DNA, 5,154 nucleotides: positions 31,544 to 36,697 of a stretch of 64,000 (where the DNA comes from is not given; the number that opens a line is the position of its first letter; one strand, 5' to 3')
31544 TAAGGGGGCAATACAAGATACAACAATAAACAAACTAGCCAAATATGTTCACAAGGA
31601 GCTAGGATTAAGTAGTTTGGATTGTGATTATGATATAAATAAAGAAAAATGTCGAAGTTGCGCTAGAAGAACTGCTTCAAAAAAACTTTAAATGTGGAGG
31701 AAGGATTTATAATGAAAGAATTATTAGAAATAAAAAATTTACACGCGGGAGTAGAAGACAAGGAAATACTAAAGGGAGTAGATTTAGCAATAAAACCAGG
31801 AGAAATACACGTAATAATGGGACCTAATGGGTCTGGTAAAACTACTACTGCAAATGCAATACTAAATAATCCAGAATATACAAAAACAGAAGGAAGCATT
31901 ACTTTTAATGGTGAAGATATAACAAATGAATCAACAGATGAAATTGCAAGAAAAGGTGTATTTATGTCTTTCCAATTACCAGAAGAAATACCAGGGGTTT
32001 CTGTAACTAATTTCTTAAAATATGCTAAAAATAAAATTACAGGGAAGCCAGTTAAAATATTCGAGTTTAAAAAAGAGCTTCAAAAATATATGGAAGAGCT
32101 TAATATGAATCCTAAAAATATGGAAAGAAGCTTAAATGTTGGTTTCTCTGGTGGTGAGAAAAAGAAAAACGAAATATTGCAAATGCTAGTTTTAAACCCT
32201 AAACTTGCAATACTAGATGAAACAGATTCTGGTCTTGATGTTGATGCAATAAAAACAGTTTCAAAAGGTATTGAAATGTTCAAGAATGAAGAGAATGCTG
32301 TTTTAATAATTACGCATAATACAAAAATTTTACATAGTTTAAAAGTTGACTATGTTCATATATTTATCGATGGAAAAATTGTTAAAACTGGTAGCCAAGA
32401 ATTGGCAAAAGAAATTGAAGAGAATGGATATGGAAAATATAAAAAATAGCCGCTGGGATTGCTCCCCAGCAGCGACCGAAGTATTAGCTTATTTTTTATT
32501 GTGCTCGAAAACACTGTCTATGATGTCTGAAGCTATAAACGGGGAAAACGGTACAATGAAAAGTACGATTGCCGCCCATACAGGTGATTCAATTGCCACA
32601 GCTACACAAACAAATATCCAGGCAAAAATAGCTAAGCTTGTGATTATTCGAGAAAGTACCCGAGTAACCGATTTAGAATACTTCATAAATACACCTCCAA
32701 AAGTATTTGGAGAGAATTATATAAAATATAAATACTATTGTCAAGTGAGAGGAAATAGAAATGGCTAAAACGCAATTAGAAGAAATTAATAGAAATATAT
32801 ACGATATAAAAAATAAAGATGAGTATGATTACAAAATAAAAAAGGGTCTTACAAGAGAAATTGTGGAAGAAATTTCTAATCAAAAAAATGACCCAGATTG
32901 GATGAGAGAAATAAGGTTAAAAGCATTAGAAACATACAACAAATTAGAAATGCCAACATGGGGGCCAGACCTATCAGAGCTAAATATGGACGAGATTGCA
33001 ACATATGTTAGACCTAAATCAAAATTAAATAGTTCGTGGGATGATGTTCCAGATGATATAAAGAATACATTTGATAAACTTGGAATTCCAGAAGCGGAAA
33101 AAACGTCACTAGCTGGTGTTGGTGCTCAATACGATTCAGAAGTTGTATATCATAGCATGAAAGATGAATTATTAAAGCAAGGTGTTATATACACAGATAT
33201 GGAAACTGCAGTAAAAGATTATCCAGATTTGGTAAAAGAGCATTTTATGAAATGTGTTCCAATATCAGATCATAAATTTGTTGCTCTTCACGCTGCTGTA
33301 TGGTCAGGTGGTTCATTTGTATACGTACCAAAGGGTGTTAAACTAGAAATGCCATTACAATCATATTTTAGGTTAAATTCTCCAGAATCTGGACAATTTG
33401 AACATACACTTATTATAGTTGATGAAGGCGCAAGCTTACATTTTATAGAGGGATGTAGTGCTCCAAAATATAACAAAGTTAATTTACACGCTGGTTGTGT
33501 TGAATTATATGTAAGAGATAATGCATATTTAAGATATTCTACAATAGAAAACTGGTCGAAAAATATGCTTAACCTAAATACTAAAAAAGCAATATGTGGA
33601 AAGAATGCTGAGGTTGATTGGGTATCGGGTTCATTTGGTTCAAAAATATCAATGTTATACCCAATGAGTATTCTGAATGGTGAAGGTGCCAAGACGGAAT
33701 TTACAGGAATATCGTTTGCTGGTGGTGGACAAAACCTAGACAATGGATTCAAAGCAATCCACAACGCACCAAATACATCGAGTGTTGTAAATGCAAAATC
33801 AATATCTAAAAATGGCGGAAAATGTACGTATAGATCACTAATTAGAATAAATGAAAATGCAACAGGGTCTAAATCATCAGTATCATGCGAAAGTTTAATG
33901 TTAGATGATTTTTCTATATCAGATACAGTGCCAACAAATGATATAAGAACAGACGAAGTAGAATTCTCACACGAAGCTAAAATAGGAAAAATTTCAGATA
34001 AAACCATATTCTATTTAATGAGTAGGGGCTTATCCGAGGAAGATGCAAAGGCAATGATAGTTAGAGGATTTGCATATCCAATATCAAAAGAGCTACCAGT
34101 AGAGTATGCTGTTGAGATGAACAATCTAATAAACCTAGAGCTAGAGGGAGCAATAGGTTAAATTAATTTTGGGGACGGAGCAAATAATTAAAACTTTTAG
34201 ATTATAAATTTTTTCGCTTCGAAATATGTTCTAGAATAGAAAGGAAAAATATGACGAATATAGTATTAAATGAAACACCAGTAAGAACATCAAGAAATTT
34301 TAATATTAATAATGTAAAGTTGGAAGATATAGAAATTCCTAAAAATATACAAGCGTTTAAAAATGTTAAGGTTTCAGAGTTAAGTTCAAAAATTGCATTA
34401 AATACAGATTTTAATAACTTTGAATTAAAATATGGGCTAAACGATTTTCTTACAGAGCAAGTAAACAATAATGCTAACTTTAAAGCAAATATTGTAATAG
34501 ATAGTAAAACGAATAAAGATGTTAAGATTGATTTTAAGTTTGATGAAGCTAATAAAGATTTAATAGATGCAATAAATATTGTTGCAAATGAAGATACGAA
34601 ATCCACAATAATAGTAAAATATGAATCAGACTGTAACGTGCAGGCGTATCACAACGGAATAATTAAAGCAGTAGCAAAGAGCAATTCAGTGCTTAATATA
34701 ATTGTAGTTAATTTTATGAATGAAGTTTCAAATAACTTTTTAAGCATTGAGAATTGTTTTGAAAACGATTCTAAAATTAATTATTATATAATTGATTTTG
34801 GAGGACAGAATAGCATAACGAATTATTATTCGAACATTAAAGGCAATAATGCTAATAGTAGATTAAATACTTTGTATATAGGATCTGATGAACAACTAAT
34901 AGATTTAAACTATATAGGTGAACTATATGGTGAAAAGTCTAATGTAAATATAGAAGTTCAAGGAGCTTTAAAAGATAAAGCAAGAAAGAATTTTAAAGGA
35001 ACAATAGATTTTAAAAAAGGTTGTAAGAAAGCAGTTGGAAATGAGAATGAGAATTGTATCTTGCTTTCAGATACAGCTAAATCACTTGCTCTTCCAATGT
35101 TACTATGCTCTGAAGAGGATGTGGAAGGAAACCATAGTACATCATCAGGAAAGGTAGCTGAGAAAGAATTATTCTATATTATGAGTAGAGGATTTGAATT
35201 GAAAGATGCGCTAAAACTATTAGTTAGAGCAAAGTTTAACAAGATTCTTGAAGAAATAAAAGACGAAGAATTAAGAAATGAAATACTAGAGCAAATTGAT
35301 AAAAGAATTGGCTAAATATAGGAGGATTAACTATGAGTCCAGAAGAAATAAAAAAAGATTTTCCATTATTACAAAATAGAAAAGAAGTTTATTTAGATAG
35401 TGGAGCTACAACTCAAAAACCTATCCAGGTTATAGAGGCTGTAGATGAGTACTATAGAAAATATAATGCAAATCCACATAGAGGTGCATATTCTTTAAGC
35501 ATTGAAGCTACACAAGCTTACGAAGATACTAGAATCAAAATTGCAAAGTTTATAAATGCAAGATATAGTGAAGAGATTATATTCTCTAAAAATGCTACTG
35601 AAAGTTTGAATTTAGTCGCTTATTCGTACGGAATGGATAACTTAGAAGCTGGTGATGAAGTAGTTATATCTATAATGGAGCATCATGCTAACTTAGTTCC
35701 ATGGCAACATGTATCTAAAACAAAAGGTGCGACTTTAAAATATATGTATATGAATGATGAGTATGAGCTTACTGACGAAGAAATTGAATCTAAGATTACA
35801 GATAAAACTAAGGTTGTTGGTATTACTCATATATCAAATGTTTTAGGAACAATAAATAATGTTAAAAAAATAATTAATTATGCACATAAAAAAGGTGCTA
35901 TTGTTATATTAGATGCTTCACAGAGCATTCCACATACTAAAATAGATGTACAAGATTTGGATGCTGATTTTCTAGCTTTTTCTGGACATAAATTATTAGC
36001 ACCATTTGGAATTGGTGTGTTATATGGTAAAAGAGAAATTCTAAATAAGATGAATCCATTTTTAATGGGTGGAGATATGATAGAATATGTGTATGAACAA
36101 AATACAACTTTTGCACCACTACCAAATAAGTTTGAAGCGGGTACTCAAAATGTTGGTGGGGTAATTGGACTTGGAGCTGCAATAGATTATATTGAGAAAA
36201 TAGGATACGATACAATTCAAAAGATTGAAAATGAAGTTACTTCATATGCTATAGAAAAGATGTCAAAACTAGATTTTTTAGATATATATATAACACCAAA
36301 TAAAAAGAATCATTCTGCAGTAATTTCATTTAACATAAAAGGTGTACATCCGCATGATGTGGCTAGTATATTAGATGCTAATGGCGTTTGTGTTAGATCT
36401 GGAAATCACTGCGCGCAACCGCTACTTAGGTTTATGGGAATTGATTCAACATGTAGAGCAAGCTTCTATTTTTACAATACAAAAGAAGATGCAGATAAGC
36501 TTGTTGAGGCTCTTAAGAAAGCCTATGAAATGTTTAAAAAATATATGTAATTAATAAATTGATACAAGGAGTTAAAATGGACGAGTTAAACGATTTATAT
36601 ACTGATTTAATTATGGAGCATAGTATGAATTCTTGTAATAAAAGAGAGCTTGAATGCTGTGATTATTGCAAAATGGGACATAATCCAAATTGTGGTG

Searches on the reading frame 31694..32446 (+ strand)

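Call 75: search_protein_families(library=pfam, proteins=[window:31694-32446:+], max_evalue=0.00001)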
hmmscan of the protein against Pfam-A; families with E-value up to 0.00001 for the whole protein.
window:31694-32446:+ (251 aa): 3 families
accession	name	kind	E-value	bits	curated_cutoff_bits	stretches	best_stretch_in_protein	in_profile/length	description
PF00005.33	ABC_tran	-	3.2e-27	96.2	25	1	26-177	1-135/137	ABC transporter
PF02463.25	SMC_N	-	2.2e-07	31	40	1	37-216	25-205/220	RecF/RecN/SMC N terminal domain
PF13304.12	AAA_21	-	2.3e-06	28.3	27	0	38-71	1-40/304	AAA domain, putative AbiEii toxin, Type IV TA system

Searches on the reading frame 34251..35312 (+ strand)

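Call 75: search_protein_families(library=pfam, proteins=[window:34251-35312:+], max_evalue=0.00001)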
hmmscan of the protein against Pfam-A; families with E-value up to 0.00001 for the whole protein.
window:34251-35312:+ (354 aa): 1 family
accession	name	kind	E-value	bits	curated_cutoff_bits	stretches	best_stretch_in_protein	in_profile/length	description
PF01458.23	SUFBD_core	-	7.8e-53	179.7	27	1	100-327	6-231/232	SUF system FeS cluster assembly, SufBD core domain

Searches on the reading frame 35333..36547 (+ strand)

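Call 76: search_protein_families(library=pfam, proteins=[window:35333-36547:+], max_evalue=0.00001)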
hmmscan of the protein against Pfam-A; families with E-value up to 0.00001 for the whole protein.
window:35333-36547:+ (405 aa): 3 families
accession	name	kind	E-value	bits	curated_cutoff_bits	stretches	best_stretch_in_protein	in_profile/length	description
PF00266.25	Aminotran_5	-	3.1e-150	500.7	21.5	1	19-390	1-371/371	Aminotransferase class-V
PF01041.23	DegT_DnrJ_EryC1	-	1.5e-08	34.7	19.8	1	71-203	34-154/360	DegT/DnrJ/EryC1/StrS aminotransferase family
PF01053.26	Cys_Met_Meta_PP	-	2.7e-07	29.9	27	1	104-222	88-200/381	Cys/Met metabolism PLP-dependent enzyme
